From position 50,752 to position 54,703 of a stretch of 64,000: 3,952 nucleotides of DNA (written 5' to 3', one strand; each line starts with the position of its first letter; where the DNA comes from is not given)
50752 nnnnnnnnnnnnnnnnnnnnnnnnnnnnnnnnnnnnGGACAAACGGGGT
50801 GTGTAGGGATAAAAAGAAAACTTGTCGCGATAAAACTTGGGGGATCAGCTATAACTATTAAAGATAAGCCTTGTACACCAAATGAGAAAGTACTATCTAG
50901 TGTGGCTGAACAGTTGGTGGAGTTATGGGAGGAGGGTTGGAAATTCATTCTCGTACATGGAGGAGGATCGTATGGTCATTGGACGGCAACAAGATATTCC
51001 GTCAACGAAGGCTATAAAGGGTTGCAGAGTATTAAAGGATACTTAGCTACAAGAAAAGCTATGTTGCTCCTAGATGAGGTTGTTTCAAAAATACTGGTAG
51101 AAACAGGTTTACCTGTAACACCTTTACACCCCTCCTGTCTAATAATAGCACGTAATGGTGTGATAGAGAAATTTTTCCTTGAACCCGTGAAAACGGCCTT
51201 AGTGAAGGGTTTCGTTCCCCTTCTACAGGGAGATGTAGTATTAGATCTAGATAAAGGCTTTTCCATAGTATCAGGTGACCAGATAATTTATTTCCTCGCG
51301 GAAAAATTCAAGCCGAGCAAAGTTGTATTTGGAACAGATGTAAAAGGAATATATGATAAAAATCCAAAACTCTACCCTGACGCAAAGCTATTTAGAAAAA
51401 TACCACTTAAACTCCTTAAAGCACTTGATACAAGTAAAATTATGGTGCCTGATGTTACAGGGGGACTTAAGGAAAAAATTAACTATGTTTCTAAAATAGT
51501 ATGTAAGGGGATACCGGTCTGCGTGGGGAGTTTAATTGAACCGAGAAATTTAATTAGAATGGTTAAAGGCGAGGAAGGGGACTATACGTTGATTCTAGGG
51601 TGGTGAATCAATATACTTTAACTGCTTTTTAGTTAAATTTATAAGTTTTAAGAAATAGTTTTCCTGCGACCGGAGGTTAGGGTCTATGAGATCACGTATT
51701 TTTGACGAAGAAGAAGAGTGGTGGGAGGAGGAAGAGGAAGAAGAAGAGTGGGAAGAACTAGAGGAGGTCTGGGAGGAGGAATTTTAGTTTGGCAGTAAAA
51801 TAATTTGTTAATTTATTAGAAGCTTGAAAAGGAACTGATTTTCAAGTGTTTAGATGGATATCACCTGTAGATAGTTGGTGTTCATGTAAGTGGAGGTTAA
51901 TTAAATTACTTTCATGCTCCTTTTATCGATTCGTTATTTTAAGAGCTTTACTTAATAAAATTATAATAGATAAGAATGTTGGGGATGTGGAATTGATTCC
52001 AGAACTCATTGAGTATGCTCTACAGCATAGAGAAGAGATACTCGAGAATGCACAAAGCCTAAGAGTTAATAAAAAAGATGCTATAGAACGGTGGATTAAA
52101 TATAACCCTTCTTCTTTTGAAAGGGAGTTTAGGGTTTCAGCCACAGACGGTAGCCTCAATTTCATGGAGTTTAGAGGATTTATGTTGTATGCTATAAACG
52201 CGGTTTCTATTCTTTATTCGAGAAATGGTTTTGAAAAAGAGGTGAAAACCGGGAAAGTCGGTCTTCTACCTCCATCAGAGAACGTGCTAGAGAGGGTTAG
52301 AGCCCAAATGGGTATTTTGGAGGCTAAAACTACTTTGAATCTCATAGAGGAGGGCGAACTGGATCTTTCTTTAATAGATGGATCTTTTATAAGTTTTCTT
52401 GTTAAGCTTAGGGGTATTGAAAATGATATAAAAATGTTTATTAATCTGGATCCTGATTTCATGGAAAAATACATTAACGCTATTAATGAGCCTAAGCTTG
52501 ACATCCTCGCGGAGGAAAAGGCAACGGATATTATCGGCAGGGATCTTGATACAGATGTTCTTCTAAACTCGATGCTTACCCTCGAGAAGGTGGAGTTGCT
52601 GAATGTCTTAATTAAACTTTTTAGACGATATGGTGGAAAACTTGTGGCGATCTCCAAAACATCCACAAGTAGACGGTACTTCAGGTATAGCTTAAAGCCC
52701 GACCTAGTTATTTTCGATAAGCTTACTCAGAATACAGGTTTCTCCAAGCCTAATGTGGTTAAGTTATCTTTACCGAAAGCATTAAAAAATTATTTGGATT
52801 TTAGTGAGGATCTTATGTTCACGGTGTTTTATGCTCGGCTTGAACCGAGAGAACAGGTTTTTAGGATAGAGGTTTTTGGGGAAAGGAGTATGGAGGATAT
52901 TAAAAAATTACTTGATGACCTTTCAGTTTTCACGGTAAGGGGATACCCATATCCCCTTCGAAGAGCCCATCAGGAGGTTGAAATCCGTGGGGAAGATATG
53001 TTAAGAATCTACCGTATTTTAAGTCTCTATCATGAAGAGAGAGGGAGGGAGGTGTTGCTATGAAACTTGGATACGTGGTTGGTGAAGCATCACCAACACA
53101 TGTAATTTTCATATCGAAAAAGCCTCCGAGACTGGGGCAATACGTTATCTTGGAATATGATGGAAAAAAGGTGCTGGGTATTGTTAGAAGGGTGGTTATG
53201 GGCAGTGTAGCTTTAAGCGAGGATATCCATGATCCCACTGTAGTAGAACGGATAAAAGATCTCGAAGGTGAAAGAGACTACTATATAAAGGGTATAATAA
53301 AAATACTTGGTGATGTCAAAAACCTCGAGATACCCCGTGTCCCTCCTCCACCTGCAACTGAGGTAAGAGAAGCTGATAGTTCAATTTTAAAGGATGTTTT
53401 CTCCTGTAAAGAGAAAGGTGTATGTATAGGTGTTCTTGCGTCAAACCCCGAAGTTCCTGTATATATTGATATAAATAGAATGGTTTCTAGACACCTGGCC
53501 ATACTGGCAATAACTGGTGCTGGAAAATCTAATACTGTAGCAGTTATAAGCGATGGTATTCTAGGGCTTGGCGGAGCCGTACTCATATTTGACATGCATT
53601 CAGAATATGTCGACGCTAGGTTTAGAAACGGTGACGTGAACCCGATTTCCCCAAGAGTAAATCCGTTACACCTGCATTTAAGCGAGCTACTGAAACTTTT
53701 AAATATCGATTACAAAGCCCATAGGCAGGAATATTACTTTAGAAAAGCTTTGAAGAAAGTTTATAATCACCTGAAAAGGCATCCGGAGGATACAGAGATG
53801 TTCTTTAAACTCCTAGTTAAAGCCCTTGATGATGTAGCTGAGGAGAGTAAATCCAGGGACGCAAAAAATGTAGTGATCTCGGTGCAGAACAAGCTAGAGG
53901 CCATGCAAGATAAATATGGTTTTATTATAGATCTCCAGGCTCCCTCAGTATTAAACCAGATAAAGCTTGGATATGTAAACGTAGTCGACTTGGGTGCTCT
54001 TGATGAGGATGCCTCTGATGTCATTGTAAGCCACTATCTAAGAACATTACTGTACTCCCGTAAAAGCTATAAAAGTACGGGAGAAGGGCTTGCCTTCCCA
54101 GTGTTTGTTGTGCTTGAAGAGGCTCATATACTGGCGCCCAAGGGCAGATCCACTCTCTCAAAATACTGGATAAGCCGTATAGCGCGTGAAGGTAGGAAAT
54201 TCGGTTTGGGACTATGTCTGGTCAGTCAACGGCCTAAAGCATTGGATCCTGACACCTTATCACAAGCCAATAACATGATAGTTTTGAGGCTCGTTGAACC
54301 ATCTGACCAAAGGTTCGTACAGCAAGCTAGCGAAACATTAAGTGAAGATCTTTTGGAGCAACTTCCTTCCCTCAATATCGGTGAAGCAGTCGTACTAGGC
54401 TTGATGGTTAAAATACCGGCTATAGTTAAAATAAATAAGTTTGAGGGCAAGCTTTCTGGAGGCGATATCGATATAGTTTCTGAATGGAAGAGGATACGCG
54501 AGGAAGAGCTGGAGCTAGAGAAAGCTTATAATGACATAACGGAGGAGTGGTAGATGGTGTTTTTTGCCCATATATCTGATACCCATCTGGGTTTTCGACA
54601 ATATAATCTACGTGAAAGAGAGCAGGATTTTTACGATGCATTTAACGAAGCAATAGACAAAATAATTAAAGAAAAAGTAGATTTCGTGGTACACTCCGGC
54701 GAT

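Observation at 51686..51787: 33-aa hyper-acidic W/E micro-ORF on a polypurine tract immediately upstream of nurA-herA-mre11-rad50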

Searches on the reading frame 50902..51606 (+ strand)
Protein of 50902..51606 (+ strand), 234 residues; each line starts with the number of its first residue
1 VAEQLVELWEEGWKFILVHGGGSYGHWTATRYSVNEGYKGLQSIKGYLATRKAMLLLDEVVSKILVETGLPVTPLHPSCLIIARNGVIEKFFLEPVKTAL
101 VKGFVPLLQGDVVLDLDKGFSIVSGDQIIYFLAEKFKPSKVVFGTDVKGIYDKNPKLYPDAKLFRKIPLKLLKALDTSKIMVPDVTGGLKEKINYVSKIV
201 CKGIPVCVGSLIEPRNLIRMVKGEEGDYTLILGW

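Call 4: search_protein_families(library=pfam, proteins=[window:50902-51606:+])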
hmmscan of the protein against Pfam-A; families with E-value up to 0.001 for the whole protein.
window:50902-51606:+ (234 aa): 1 family
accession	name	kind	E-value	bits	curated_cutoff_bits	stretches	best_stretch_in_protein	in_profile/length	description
PF00696.33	AA_kinase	-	4.4e-33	115.4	24.9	1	2-209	23-233/234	Amino acid kinase family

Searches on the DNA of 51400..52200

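Call 59: search_rna_families(source=window, start=51400, end=52200, threshold=evalue, max_evalue=1)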
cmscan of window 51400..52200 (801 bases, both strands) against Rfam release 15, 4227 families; matches with E-value up to 1: 0.
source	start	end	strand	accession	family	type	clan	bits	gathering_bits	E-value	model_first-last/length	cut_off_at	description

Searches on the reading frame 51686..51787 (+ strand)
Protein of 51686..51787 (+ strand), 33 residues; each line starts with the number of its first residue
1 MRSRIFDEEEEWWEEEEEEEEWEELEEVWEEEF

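Call 4: search_protein_families(library=pfam, proteins=[window:51686-51787:+])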
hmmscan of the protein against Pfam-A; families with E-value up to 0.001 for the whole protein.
window:51686-51787:+ (33 aa): 0 families

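Call 8: find_encoding_contigs(protein=window:51686-51784:+, flank=6000, max_places=10)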
Protein seq(33 aa) (33 aa): 3 contigs read that carry it; 2 places shown.
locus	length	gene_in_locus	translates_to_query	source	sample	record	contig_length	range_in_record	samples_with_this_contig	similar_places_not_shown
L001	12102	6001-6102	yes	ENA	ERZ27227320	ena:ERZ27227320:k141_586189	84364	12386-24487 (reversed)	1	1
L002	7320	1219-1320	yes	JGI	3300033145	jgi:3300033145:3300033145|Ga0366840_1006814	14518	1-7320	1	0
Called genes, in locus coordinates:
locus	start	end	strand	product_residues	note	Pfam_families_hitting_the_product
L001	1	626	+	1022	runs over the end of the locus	PF00270:DEAD, PF00271:Helicase_C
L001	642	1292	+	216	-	PF04252:SFM1-like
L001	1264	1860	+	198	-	PF01725:Ham1p_like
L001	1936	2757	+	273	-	PF00350:Dynamin_N (faint), PF03193:RsgA_GTPase, PF00009:GTP_EFTU (weak), PF01926:MMR_HSR1, PF02421:FeoB_N (weak)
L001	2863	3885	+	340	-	PF00348:polyprenyl_synt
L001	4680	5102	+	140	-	-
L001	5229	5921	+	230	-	PF00696:AA_kinase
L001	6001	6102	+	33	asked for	-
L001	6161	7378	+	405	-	PF09376:NurA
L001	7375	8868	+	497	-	PF09378:HAS-barrel, PF01935:DUF87, PF05872:HerA_C (faint)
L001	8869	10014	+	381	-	PF00149:Metallophos, PF12850:Metallophos_2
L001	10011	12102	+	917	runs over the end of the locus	PF02463:SMC_N, PF13175:AAA_15, PF13304:AAA_21 (weak), PF13476:AAA_23, PF13514:AAA_27 (weak), PF13555:AAA_29 (weak), PF04423:Rad50_zn_hook (weak), PF13558:SbcC_Walker_B (weak), +1 more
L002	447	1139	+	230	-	PF00696:AA_kinase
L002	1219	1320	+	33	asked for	-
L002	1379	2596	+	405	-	PF09376:NurA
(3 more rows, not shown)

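Call 24: search_protein_families(library=ncbifam, max_evalue=10, proteins=[window:51686-51784:+])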
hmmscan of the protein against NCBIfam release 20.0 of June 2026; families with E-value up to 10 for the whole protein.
seq(33 aa): 0 families

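Call 45: list_cluster_members(proteins=[P0027, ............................, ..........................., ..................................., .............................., window:51686-51784:+, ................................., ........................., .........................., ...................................])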
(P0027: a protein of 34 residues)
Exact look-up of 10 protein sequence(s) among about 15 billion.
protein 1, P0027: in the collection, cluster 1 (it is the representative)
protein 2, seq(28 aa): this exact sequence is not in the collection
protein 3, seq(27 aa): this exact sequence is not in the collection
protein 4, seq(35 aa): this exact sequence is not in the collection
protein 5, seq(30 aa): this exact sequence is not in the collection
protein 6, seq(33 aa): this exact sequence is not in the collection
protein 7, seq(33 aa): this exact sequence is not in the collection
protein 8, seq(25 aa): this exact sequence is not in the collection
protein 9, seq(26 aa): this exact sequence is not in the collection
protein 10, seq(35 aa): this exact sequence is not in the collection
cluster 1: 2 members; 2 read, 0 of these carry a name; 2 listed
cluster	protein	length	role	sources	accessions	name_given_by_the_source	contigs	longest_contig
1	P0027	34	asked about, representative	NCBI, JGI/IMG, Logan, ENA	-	-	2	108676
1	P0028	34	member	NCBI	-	-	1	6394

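Call 49: search_protein_representatives(protein=window:51686-51784:+)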
Query: 33 residues. Proteins with E-value up to 0.001 (for the whole library): 0; up to 1e-10: 0; up to 1e-30: 0. The best 0 are listed.

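Call 73: predict_structure(protein=window:51686-51784:+)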
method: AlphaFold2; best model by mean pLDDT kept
length: 33 residues; sequences in the alignment: 1
mean_pLDDT: 84.4   pTM: 0.39
mean pLDDT of the five models: 84.4, 83.7, 82.7, 81.1, 73.6
residues with pLDDT >= 90: 10; 70-90: 17; 50-70: 6; < 50: 0
segments of 3 or more residues with pLDDT < 50: none
pLDDT, mean of each block of 10 residues (from residue 1): 72 88 92 86
secondary structure, 60 per line:
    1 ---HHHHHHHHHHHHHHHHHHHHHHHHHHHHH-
elements in order: H4-32

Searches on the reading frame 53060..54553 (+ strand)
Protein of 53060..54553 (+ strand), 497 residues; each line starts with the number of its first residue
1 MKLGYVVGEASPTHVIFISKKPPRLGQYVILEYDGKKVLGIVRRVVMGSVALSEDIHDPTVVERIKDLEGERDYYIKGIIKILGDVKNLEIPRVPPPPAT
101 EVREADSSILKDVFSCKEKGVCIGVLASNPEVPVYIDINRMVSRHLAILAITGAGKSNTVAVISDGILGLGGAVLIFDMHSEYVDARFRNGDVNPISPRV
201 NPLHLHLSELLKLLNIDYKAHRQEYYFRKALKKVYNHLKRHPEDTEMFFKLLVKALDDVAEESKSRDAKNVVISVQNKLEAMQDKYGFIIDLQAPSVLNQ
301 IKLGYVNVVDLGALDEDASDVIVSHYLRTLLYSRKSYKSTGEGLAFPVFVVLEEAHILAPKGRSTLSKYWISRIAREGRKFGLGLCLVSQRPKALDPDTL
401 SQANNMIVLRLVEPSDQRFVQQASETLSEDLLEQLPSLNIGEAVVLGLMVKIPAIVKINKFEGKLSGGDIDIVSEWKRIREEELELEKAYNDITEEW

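Call 4: search_protein_families(library=pfam, proteins=[window:53060-54553:+])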
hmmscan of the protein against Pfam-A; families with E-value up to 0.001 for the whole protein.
window:53060-54553:+ (497 aa): 3 families
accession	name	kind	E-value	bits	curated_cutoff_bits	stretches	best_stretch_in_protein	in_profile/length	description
PF01935.23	DUF87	-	2e-47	162.6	23.2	1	121-329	1-219/220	Helicase HerA, central domain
PF09378.16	HAS-barrel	-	7.2e-13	48.9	25.2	1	3-88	1-90/90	HAS barrel domain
PF05872.18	HerA_C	-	2.2e-08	33.7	22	1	349-457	259-374/502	Helicase HerA-like C-terminal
